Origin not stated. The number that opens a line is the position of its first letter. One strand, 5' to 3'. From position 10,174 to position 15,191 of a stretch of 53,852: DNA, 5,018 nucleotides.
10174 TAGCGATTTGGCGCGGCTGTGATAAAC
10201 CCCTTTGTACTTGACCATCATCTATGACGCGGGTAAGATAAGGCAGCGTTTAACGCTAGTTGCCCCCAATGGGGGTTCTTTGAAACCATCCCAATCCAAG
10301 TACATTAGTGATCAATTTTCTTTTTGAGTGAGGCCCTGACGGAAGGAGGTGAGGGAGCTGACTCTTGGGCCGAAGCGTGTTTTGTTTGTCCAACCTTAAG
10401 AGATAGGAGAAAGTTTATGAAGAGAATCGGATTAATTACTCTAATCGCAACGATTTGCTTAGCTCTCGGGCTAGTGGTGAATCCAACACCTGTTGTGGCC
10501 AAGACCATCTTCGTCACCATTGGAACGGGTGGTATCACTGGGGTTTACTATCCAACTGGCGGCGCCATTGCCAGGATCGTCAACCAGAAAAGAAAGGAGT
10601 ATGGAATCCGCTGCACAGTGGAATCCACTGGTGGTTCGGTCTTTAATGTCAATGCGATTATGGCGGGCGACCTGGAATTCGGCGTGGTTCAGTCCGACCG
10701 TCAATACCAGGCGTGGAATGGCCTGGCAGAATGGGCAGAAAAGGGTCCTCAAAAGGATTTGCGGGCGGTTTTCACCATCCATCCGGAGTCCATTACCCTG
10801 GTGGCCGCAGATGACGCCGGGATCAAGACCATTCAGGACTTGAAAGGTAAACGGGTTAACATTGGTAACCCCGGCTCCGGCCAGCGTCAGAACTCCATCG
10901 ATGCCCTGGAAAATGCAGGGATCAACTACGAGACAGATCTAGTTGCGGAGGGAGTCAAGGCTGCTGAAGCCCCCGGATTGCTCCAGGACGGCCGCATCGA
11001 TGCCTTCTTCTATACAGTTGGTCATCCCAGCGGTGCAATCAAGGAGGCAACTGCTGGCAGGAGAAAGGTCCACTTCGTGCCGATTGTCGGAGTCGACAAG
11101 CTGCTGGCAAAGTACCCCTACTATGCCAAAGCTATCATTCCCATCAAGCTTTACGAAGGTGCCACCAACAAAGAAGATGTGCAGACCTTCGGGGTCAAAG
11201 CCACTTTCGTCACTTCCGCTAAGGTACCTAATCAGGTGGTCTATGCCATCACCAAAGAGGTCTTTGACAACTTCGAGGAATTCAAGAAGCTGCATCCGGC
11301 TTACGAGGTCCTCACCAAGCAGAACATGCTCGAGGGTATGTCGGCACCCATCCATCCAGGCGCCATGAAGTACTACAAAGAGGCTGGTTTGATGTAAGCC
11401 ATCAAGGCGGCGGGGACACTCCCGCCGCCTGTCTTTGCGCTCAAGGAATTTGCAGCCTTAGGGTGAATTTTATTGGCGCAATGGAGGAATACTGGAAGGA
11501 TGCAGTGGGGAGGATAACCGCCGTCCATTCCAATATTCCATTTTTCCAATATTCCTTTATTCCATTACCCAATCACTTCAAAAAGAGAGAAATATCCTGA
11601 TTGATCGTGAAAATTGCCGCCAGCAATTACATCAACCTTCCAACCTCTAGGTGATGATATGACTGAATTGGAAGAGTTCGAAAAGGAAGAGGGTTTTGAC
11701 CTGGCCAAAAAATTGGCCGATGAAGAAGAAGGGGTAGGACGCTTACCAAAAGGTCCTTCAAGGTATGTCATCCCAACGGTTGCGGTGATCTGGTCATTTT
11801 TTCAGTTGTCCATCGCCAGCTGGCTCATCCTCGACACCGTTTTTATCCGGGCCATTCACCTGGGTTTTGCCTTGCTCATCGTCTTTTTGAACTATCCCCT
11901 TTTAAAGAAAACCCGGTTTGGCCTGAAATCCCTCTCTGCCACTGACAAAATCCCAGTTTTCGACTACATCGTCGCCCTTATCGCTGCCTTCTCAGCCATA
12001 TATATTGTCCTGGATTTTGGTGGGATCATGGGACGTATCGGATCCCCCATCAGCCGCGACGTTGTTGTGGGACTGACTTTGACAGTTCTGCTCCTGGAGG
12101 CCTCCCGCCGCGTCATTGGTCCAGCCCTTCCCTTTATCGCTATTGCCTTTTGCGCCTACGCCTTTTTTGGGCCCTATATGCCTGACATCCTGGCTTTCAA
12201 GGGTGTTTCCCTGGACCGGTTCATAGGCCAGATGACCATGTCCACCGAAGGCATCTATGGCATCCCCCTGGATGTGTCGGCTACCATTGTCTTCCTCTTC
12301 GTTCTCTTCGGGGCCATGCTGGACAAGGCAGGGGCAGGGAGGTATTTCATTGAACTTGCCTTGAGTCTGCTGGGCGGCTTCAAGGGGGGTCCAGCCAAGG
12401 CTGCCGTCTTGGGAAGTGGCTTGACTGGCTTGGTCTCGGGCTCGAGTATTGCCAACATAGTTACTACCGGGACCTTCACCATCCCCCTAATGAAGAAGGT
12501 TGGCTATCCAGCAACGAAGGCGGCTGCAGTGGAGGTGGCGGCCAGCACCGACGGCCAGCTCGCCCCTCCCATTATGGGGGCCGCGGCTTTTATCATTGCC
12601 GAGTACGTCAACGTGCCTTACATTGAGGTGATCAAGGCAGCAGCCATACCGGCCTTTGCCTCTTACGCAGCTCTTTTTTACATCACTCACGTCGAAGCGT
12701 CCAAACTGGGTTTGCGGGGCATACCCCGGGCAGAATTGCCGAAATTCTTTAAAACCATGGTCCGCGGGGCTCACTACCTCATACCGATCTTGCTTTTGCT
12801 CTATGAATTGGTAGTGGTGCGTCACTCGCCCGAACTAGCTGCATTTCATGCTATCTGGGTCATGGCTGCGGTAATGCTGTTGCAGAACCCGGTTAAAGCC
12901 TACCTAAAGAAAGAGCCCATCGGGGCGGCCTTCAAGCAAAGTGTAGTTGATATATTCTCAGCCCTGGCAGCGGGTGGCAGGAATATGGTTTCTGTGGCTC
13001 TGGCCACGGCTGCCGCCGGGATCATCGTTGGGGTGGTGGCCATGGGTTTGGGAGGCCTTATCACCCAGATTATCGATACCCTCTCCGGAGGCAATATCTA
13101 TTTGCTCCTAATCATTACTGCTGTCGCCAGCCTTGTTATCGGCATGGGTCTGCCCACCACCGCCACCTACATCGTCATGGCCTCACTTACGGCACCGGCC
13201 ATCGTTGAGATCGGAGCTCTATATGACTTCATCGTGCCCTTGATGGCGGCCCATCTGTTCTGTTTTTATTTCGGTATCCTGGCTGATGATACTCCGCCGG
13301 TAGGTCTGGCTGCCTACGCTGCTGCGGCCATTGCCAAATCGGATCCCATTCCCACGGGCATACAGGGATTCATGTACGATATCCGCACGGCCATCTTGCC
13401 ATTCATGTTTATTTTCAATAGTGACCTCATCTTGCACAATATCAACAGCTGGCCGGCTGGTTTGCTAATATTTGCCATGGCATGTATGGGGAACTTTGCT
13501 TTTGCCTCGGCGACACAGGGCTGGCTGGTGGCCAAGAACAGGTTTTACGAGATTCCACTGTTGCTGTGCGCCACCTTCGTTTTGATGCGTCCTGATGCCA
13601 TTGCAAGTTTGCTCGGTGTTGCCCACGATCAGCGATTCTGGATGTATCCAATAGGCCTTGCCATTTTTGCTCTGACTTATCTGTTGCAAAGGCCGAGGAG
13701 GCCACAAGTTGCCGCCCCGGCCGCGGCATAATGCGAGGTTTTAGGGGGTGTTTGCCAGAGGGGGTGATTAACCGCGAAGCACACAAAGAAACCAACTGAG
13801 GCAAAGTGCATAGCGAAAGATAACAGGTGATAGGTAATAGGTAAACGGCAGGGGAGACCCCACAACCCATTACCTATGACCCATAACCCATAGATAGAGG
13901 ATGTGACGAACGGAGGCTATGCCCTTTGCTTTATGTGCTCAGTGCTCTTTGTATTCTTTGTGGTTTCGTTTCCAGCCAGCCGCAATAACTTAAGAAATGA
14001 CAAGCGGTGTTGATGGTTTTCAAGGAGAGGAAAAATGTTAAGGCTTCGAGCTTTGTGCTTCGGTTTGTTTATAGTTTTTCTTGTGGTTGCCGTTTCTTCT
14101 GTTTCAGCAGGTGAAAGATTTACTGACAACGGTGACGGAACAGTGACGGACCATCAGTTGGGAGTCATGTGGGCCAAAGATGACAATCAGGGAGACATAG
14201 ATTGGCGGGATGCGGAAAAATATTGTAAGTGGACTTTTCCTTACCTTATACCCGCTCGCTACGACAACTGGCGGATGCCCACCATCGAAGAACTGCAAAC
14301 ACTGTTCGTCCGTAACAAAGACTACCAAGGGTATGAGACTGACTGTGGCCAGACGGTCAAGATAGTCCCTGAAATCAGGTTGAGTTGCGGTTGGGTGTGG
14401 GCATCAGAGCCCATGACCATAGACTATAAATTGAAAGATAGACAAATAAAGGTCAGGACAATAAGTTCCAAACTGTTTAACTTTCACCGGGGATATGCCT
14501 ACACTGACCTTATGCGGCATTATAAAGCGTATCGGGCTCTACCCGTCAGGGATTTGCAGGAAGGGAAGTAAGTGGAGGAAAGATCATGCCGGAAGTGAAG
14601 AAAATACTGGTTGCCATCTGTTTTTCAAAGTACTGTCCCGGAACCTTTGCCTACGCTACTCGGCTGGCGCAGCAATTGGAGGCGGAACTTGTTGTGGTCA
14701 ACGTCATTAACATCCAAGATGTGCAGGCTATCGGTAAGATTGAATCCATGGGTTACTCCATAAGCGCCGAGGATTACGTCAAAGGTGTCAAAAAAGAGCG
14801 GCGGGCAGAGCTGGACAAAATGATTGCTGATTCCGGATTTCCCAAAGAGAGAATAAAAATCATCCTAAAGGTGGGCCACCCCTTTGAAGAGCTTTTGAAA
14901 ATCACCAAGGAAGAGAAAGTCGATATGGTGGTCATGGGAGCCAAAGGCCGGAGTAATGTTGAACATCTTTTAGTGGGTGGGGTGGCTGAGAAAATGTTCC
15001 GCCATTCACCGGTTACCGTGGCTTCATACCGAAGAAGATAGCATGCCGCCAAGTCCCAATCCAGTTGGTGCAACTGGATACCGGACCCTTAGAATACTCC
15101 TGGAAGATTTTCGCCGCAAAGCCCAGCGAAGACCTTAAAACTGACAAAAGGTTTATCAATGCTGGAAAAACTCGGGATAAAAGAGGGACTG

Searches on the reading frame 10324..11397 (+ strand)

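Call 28: search_protein_families(library=pfam, proteins=[window:10324-11397:+], max_evalue=0.00001)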
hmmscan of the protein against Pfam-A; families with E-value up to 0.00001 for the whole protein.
window:10324-11397:+ (357 aa): 1 family
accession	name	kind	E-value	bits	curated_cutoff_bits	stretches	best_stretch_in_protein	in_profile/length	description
PF16868.10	NMT1_3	-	2.8e-87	293.5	27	1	66-355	1-289/289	NMT1-like family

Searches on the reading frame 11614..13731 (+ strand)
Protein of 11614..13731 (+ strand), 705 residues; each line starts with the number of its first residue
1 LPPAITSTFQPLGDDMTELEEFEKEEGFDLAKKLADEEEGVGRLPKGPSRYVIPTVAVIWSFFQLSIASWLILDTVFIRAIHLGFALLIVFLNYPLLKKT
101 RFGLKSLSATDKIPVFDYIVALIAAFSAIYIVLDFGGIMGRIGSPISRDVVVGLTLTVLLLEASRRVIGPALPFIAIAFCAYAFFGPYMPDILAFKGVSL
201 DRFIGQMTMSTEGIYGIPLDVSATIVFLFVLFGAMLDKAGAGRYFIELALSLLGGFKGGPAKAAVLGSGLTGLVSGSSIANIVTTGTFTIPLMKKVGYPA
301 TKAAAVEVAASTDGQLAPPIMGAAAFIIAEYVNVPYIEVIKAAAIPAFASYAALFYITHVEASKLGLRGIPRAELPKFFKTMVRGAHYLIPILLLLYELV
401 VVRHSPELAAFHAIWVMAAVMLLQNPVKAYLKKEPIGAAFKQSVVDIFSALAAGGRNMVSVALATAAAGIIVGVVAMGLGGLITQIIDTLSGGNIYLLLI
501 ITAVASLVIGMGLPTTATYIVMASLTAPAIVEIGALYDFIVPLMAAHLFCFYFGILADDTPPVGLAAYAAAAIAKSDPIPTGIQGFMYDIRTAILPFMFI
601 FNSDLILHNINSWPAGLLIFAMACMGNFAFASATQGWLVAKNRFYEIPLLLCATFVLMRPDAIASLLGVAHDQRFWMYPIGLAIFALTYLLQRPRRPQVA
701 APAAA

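Call 28: search_protein_families(library=pfam, proteins=[window:11614-13731:+], max_evalue=0.00001)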
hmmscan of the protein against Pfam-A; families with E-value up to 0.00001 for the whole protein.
window:11614-13731:+ (705 aa): 2 families
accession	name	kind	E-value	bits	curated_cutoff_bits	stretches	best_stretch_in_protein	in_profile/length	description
PF06808.19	DctM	-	4.2e-77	260.1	23.8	1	157-609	3-408/413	Tripartite ATP-independent periplasmic transporter, DctM component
PF11874.13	DUF3394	-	1.1e-13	51.7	28.2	1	617-666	2-51/181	Domain of unknown function (DUF3394)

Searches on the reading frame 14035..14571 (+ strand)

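Call 28: search_protein_families(library=pfam, proteins=[window:14035-14571:+], max_evalue=0.00001)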
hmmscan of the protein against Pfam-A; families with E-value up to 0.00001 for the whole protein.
window:14035-14571:+ (178 aa): 1 family
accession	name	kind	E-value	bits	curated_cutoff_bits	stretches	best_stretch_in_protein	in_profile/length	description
PF07603.17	Lcl_C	-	1.5e-11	45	34.9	1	35-169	1-114/117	Lcl C-terminal domain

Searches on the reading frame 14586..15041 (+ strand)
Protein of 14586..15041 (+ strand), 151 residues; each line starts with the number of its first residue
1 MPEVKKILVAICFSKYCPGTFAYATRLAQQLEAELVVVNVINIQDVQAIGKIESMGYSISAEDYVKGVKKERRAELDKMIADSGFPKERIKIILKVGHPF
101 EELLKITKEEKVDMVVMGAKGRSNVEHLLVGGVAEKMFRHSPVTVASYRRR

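Call 28: search_protein_families(library=pfam, proteins=[window:14586-15041:+], max_evalue=0.00001)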
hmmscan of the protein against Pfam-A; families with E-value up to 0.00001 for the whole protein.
window:14586-15041:+ (151 aa): 1 family
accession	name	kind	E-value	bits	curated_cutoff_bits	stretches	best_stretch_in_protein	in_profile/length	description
PF00582.32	Usp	-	1.4e-24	87.7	24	1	4-146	2-138/141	Universal stress protein family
